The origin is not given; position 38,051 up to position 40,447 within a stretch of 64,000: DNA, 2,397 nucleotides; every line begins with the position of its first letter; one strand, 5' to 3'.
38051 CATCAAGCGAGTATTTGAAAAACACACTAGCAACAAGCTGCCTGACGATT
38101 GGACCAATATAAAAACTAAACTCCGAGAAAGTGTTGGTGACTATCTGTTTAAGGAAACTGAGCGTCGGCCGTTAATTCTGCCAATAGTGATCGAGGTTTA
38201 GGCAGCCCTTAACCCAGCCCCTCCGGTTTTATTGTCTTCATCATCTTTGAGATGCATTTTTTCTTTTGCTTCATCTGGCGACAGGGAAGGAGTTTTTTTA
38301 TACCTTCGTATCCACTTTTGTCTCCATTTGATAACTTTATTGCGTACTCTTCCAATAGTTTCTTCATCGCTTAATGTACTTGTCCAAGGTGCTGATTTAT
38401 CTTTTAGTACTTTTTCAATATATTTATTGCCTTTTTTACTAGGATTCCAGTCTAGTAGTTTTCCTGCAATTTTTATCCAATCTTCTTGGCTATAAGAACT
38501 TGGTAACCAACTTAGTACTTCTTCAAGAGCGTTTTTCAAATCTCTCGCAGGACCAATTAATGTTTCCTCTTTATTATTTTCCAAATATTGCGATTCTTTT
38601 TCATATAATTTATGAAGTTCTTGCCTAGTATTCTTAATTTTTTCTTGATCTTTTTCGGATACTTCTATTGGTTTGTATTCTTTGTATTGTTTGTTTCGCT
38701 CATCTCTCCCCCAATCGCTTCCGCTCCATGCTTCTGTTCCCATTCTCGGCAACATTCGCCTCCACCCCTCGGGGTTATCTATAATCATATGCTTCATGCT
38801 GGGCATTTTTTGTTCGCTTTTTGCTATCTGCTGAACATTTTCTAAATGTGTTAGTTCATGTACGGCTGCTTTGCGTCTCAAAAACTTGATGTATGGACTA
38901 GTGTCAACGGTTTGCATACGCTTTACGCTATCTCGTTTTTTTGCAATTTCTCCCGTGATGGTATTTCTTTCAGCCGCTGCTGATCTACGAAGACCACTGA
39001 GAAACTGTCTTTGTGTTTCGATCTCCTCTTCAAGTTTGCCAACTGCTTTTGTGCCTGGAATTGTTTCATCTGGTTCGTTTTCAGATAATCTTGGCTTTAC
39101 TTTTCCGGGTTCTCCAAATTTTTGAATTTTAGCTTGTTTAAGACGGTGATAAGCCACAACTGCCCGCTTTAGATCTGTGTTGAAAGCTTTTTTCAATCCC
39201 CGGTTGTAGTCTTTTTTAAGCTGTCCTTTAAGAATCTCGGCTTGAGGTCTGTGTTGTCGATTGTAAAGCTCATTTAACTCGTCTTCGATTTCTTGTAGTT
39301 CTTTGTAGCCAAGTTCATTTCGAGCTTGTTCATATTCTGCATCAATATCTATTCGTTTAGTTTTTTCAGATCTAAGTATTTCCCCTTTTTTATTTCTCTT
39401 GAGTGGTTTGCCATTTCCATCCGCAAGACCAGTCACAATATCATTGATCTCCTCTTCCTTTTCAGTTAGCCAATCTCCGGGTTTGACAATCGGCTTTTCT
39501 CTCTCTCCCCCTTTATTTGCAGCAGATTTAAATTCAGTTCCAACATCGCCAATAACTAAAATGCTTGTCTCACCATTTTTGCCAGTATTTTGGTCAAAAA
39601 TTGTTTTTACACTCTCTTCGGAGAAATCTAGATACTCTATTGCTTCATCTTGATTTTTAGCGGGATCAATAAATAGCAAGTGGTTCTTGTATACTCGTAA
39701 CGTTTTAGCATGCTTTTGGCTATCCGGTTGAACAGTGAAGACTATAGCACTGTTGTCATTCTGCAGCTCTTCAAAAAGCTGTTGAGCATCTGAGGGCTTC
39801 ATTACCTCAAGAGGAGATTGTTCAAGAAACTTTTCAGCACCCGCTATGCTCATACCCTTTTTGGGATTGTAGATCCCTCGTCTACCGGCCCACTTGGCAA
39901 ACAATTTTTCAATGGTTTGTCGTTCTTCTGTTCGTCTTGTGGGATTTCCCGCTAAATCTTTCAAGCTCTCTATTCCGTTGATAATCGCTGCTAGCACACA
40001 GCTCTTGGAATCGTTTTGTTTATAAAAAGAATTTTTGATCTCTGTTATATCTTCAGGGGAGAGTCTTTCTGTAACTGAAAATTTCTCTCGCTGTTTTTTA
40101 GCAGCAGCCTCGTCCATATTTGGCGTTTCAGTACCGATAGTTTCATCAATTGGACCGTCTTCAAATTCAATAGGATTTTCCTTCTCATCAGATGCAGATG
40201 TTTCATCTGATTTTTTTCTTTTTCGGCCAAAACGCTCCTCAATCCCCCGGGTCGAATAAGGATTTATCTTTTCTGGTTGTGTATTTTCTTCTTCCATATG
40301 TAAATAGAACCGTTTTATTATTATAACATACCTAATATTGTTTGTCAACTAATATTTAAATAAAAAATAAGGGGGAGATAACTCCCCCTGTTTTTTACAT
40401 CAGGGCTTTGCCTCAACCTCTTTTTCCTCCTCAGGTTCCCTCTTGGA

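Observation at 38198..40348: Orphan 699-aa charged protein with a papain-like Cys...His...Asp layout behind a perfect consensus promoter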

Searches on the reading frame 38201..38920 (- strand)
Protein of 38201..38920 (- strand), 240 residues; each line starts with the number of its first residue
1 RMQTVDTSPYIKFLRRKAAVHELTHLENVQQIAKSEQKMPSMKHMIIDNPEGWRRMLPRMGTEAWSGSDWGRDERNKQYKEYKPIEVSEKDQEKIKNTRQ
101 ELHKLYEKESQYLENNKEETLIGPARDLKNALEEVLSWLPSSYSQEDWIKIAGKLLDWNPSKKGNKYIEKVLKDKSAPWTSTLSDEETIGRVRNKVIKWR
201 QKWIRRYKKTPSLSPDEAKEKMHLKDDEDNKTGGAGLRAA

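Call 75: find_homologous_proteins(query=window:38201-38920:-, max_evalue=0.01)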
Query seq(240 aa): 261 candidates shared short words with the query, none scored E <= 0.01.

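Call 77: search_solved_structures(query=A5, max_evalue=10)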
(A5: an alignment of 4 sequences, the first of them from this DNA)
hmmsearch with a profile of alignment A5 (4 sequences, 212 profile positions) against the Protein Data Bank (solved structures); distinct sequences matched with E-value up to 10: 9.
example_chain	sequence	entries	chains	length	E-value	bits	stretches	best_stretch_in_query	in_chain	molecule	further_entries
6qo5_A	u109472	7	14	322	0.7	13.1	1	54-94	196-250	Ribonucleoside-diphosphate reductase subunit beta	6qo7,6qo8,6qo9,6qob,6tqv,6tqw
6tqx_A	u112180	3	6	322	0.7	13.1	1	54-94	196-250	Ribonucleoside-diphosphate reductase subunit beta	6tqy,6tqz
7w1r_A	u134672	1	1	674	0.85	12.9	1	173-197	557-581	ATP-dependent RNA helicase SUPV3L1, mitochondrial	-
3rc3_A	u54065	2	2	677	0.86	12.9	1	173-197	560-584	ATP-dependent RNA helicase SUPV3L1, mitochondrial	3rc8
9vc8_A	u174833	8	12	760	0.86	12.8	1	173-197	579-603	ATP-dependent RNA helicase SUPV3L1, mitochondrial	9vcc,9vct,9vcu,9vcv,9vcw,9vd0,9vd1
9ow3_A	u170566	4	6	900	1.1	12.5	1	85-131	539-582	Aminopeptidase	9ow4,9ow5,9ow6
27oa_B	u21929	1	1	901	1.1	12.5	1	85-131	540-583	Aminopeptidase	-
3lrp_A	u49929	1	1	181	1.2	12.4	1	55-102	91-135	ADP-ribosylation factor 1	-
9xwa_A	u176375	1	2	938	1.2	12.4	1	85-131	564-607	Aminopeptidase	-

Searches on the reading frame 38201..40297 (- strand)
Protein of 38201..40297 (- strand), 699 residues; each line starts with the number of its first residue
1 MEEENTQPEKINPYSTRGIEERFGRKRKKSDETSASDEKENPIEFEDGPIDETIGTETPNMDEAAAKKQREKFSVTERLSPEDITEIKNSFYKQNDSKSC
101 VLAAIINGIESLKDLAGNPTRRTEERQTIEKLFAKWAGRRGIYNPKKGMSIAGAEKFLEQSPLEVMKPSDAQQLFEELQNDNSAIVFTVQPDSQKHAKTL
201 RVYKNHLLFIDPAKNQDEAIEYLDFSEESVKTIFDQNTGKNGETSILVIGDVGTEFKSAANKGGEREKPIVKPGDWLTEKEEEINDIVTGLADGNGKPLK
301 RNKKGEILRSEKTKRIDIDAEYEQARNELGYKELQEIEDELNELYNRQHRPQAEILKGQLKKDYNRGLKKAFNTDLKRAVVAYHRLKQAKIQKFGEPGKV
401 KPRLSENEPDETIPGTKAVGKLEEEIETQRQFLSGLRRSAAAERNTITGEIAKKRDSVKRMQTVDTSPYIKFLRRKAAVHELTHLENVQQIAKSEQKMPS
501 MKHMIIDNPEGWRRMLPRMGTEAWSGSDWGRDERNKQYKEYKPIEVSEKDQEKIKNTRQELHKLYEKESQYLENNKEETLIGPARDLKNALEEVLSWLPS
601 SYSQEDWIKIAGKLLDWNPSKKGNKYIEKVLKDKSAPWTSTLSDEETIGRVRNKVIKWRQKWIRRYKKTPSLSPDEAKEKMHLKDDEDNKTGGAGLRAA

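Call 4: search_protein_families(library=pfam, proteins=[window:38201-40297:-], max_evalue=10)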
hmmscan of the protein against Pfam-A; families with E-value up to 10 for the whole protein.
window:38201-40297:- (699 aa): 2 families
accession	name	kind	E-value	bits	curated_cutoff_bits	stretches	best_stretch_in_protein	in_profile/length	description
PF05047.22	L51_S25_CI-B8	-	0.044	14.2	26.6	1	177-206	11-40/52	Mitochondrial ribosomal protein L51 / S25 / CI-B8 domain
PF04838.17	Baculo_LEF5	-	0.15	12.5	25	1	538-644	57-154/156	Baculoviridae late expression factor 5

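Call 6: find_homologous_proteins(query=window:38201-40297:-, max_evalue=0.001)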
Query window:38201-40297:- (699 aa): 3 proteins with E <= 0.001 among 8000 candidates.
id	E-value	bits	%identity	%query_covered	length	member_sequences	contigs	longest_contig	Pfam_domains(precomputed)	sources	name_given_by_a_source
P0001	0.0e+0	1546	100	100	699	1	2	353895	-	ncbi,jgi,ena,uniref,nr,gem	ncbi:hypothetical protein DRH29_00990 [candidate division Kazan bacterium]|uniref:Peptidase C39 doma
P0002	1.4e-110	389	41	60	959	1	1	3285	-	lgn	-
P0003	3.9e-68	249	34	52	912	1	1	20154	-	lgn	-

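Call 7: search_protein_families(library=ncbifam, proteins=[window:38201-40297:-], max_evalue=10)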
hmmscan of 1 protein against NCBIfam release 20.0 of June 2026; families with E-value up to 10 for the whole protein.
window:38201-40297:- (699 aa): 0 families

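Call 8: search_solved_structures(query=window:38201-40297:-, max_evalue=10)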
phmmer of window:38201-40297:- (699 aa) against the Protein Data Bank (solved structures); distinct sequences matched with E-value up to 10: 1.
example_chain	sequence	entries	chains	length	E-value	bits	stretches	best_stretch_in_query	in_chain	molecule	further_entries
8xhu_A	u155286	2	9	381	0.91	11.3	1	290-362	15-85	Bifunctional enzyme IspD/IspF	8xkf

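Call 12: search_protein_families(library=pfam, proteins=[P0002, P0003], max_evalue=10)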
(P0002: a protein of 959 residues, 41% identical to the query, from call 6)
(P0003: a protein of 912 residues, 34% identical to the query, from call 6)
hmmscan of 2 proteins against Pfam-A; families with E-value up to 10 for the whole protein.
P0002 (959 aa): 1 family
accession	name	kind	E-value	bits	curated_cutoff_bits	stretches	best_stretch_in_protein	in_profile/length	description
PF15644.12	Gln_amidase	-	0.024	16.2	24.1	1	185-244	53-113/114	Papain fold toxin 1, glutamine deamidase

P0003 (912 aa): 2 families
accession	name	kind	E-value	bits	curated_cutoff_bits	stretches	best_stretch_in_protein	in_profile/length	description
PF09388.15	SpoOE-like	-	0.22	12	23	1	732-753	3-23/42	Spo0E like sporulation regulatory protein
PF19697.4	Atg11_middle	-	4.8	7.9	26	1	630-663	42-75/79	Atg11 middle domain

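Call 14: find_encoding_contigs(protein=P0003, flank=10000, max_places=4)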
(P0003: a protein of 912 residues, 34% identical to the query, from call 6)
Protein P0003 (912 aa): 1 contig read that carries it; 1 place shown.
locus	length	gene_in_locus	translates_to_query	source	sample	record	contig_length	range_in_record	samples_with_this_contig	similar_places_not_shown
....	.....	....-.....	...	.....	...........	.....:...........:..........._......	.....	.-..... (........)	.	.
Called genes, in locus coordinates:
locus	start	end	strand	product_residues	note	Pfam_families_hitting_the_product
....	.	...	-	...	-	?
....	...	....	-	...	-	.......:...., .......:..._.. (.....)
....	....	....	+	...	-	-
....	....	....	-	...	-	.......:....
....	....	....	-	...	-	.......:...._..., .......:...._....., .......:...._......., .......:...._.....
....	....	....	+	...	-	-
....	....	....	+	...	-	-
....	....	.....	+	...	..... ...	-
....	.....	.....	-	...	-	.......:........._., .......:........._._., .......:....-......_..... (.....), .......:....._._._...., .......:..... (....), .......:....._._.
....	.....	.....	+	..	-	-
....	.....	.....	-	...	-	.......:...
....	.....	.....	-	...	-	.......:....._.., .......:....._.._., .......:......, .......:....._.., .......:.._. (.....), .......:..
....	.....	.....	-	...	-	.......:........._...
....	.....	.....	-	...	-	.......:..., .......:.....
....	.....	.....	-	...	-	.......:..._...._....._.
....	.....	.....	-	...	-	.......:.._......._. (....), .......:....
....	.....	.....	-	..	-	-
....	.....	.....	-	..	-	?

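Call 15: find_encoding_contigs(protein=P0002, flank=5000, max_places=4)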
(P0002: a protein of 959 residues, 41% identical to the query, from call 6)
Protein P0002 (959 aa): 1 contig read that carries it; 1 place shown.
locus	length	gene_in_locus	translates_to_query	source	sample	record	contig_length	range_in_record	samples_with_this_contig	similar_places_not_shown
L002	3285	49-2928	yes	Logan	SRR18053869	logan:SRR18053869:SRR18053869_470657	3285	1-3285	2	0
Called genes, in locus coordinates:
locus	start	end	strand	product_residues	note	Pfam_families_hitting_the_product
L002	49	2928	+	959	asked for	-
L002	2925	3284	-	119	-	?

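Call 19: search_protein_families(library=padloc, proteins=[P0001, P0002, P0003], max_evalue=1)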
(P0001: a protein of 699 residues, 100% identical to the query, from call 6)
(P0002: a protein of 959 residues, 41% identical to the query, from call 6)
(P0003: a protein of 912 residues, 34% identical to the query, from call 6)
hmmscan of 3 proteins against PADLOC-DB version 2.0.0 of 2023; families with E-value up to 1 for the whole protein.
P0001 (699 aa): 0 families

P0002 (959 aa): 0 families

P0003 (912 aa): 0 families

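Call 20: search_protein_families(library=phrogs, proteins=[P0001, P0002, P0003], max_evalue=1)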
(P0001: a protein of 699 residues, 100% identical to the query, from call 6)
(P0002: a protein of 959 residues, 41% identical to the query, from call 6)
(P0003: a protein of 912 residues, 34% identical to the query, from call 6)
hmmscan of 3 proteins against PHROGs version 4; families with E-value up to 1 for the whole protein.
P0001 (699 aa): 0 families

P0002 (959 aa): 0 families

P0003 (912 aa): 2 families
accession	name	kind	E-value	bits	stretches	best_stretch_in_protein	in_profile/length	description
phrog_21132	-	DNA, RNA and nucleotide metabolism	0.072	13.9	1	702-802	28-125/202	DNA ejection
phrog_18359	-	unknown function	0.26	12.6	0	840-865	61-86/121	-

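Call 30: predict_structure(alignment_id=A1)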
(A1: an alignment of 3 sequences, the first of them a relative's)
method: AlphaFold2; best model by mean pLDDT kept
length: 699 residues; sequences in the alignment: 3
mean_pLDDT: 56.3   pTM: 0.31
mean pLDDT of the five models: 56.3, 56.1, 55.9, 54.7, 52.5
residues with pLDDT >= 90: 0; 70-90: 209; 50-70: 194; < 50: 296
segments of 3 or more residues with pLDDT < 50: 1-79, 114-123, 240-242, 258-274, 395-421, 457-470, 498-509, 514-534, 568-595, 598-628, 634-643, 661-699
pLDDT, mean of each block of 10 residues (from residue 1): 33 34 32 30 32 30 41 42 58 60 73 44 52 63 67 71 77 82 80 74 76 62 77 71 69 51 27 55 77 75 75 79 82 82 80 78 81 84 80 51 31 39 58 59 60 53 41 57 68 56 48 43 38 49 63 72 55 38 41 46 46 41 45 49 53 54 40 36 34 31
secondary structure, 60 per line:
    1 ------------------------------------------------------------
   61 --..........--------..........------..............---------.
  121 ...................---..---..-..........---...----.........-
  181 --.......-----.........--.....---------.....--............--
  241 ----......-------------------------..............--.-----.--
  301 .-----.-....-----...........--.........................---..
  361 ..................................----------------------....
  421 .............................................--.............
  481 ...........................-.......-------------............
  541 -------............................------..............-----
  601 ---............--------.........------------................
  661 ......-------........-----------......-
elements in order (helices of 4 or more, strands of 3 or more residues): H63-72 H81-90 H97-110 H120-139 H151-160 E164-166 H171-179 E183-189 E195-203 E206-210 E220-224 H227-238 E245-250 H276-289 H309-312 H318-328 H331-355 H359-394 H417-465 H468-507 H509-515 H529-540 H548-575 H582-595 H604-615 H624-632 H645-666 H674-681 H693-698

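Call 34: list_cluster_members(proteins=[P0001])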
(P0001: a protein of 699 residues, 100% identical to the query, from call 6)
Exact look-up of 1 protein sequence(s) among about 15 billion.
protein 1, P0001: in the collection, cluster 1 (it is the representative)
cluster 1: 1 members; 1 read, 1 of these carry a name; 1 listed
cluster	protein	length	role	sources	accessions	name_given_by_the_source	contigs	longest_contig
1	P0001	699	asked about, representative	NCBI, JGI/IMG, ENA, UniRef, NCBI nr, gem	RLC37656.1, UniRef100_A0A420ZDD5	hypothetical protein DRH29_00990 [candidate division Kazan bacterium] | Peptidase C39 domain-containing protein n=1 Tax=candidate division Kazan bacterium ... | MAG: hypothetical protein DRH29_00990 [candidate division Kazan bacterium]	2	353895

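Call 36: find_related_loci(query=A1, collection=genome_contigs, flank=8000)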
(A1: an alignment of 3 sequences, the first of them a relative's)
Query A1 (699 aa) in genome_contigs; peptide patterns used: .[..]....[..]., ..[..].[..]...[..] (x = any residue, [..] = any of these).
599 stretches matched a pattern, but none encodes a relative of the query by tblastn (E <= 1e-3).

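Call 64: find_related_loci(query=A4, collection=genome_contigs, flank=6000)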
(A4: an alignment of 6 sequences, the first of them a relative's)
Query A4 (699 aa) in genome_contigs; peptide patterns used: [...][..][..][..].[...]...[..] (x = any residue, [..] = any of these).
283 stretches matched a pattern; 1 encode a relative of the query (tblastn E <= 1e-3); 1 distinct loci.
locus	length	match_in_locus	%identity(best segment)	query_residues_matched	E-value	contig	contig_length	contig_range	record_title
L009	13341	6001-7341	28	25-498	5e-24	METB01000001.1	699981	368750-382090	MAG: candidate division Kazan bacterium RIFCSPHIGHO2_01_FULL_44_14 RIFCSPHIGHO2_01_FULL_KAZAN_44_14, whole genome shotgu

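Call 85: find_related_loci(query=A4, collection=metagenome_contigs, flank=4000)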
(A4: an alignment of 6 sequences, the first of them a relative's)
Query A4 (699 aa) in metagenome_contigs; peptide patterns used: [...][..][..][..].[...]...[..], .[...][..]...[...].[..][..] (x = any residue, [..] = any of these).
599 stretches matched a pattern (row limit reached: there are more); 3 encode a relative of the query (tblastn E <= 1e-3); 3 distinct loci.
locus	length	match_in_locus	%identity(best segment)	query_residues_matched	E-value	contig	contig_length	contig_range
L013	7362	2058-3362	27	81-498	1e-28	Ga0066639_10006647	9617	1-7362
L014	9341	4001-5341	28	25-498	1e-23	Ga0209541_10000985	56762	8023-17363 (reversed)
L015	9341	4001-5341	28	25-498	1e-23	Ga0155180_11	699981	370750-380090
